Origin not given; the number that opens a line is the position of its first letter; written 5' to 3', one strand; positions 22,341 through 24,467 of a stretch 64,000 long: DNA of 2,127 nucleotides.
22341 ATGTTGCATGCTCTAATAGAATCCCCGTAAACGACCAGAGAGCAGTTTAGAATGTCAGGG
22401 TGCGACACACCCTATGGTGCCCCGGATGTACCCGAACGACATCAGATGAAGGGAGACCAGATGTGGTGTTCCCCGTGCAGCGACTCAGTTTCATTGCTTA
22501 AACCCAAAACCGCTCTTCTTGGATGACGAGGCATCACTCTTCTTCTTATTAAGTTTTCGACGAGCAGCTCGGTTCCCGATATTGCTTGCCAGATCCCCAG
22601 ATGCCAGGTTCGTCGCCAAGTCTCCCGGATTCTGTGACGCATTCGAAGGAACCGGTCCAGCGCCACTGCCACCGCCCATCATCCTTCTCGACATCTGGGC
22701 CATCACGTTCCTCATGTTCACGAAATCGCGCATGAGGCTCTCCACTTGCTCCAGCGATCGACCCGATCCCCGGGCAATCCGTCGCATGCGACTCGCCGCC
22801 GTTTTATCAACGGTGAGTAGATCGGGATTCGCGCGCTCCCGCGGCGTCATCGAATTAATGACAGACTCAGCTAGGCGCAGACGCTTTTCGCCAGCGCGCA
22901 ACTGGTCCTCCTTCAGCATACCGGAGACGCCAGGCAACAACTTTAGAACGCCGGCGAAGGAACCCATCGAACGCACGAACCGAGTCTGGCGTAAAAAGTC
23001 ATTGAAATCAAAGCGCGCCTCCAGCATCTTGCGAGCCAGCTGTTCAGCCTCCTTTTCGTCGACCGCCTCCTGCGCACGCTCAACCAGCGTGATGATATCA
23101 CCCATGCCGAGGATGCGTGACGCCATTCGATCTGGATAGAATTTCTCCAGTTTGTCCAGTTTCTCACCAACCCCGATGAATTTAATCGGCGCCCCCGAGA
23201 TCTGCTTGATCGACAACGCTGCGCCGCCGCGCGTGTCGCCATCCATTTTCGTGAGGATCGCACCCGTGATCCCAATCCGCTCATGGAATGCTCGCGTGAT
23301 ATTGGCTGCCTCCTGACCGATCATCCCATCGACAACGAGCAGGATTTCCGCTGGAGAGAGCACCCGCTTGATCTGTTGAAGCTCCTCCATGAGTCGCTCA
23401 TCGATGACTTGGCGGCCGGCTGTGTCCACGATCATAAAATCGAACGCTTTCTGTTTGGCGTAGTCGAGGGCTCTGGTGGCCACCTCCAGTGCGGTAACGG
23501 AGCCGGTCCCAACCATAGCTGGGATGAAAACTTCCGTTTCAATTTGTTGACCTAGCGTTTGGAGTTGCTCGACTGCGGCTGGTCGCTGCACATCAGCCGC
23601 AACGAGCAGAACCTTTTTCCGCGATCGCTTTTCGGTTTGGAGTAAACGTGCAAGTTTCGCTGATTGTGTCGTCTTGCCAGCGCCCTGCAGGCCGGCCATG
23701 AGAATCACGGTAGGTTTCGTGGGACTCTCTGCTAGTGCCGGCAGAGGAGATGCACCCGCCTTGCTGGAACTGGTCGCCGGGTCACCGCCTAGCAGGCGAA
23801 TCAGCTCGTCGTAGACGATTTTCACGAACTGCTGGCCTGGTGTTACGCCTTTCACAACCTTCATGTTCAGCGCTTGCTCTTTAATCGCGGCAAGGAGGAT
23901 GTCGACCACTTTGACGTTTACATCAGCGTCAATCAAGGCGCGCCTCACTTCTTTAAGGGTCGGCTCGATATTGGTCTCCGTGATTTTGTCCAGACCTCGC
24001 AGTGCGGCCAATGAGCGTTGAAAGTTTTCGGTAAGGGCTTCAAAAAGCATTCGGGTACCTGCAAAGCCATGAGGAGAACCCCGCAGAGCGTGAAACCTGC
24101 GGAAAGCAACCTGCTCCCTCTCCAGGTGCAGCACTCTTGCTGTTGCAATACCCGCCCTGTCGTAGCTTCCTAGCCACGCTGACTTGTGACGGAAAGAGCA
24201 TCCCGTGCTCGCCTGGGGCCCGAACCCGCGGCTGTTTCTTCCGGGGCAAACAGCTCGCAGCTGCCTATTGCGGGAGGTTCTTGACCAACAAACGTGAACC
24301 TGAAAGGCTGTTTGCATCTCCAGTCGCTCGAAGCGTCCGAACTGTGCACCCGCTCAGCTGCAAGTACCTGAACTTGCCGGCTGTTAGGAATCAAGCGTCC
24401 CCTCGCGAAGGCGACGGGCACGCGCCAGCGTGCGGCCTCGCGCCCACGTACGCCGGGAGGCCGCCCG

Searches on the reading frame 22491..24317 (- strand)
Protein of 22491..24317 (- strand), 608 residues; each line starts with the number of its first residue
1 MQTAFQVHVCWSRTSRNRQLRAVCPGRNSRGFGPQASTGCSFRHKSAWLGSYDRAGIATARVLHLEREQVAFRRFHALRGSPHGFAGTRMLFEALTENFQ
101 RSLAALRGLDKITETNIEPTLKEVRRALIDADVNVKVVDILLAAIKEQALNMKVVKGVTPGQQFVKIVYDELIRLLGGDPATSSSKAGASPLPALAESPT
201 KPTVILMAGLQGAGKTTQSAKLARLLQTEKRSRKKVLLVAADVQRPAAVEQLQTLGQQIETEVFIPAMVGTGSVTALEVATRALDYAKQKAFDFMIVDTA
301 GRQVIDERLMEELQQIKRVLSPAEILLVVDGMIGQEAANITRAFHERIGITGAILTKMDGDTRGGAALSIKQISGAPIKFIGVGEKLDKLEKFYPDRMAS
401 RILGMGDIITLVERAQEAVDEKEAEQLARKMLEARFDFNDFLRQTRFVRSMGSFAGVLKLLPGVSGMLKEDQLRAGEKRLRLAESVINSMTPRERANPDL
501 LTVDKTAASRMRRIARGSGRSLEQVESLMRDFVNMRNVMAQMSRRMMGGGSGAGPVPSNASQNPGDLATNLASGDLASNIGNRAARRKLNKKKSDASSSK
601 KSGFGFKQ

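Call 10: search_protein_families(library=pfam, proteins=[window:22491-24317:-], max_evalue=0.001)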
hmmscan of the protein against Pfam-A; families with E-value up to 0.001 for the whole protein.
window:22491-24317:- (608 aa): 5 families
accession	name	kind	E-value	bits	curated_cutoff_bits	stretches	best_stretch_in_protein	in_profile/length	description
PF00448.28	SRP54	-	5.8e-70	235.4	22.7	1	202-404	1-196/196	SRP54-type protein, GTPase domain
PF02978.25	SRP_SPB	-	3e-25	88.9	27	1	435-539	1-91/91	Signal peptide binding domain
PF02881.24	SRP54_N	-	5.7e-18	65.3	22.4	1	95-172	1-75/75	SRP54-type protein, helical bundle domain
PF01656.29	CbiA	-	9.7e-06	26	25.4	1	212-363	9-88/125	CobQ/CobB/MinD/ParA nucleotide binding domain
PF06414.18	Zeta_toxin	-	1.7e-05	24.8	22.3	1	198-247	12-57/199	Zeta toxin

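Call 11: find_encoding_contigs(protein=window:22491-24317:-, flank=10000, max_places=6)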
Protein window:22491-24317:- (608 aa): no gene with exactly this product is on record in the collection.
